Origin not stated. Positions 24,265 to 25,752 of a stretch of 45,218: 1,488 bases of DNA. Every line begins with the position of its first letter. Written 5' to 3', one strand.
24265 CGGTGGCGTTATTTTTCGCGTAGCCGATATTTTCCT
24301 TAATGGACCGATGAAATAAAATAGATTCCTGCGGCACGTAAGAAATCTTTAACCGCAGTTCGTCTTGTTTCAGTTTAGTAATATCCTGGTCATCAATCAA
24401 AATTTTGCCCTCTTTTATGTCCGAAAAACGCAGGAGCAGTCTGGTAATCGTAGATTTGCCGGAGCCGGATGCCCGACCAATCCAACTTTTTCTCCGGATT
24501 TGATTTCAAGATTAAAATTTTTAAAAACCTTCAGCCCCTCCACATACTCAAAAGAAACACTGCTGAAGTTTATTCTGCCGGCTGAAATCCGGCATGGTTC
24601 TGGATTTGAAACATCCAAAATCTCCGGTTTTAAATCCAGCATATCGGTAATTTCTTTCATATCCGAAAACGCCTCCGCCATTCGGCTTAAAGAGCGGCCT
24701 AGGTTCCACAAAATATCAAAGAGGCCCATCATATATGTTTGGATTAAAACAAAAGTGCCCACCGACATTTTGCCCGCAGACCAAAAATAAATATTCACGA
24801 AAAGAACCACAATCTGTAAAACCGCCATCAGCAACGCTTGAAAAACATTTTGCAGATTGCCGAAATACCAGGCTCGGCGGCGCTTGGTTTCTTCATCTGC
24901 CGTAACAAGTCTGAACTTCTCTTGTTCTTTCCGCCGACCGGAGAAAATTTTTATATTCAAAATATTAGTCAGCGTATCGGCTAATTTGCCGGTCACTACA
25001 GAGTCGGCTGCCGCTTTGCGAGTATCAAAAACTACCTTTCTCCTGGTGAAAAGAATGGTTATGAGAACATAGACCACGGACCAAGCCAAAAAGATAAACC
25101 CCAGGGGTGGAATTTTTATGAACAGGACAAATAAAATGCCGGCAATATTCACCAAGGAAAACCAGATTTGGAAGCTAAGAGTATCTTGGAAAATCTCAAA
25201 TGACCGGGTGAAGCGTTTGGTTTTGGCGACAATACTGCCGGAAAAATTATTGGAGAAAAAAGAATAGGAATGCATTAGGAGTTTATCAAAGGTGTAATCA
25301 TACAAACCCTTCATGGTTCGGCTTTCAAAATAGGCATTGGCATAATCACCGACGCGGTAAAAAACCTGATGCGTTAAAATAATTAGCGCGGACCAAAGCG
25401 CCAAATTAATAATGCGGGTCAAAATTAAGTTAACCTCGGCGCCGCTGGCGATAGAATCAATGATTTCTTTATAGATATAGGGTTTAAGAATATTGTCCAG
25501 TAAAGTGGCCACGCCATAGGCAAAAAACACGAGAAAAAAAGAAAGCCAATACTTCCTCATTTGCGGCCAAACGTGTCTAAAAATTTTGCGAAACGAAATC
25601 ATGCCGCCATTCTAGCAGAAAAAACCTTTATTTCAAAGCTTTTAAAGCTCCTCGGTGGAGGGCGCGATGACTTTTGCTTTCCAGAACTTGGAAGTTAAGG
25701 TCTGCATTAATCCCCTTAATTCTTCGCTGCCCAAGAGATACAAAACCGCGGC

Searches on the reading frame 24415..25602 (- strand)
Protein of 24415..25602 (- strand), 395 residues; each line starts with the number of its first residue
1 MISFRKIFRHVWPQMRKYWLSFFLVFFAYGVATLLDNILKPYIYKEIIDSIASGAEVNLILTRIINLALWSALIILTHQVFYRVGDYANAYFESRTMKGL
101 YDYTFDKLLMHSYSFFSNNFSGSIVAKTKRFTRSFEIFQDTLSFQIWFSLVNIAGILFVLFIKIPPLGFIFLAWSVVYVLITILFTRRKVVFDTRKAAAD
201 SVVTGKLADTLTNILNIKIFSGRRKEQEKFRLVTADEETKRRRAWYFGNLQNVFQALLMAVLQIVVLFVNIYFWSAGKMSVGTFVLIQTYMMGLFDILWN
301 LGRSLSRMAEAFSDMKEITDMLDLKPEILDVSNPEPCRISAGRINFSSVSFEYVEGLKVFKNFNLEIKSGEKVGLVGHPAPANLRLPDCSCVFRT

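Call 72: search_protein_families(library=pfam, proteins=[window:24415-25602:-], max_evalue=0.001)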
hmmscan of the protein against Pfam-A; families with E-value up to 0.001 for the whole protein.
window:24415-25602:- (395 aa): 1 family
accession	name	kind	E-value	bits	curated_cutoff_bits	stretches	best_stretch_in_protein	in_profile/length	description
PF00664.28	ABC_membrane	-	1.4e-18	68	28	1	37-296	15-272/274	ABC transporter transmembrane region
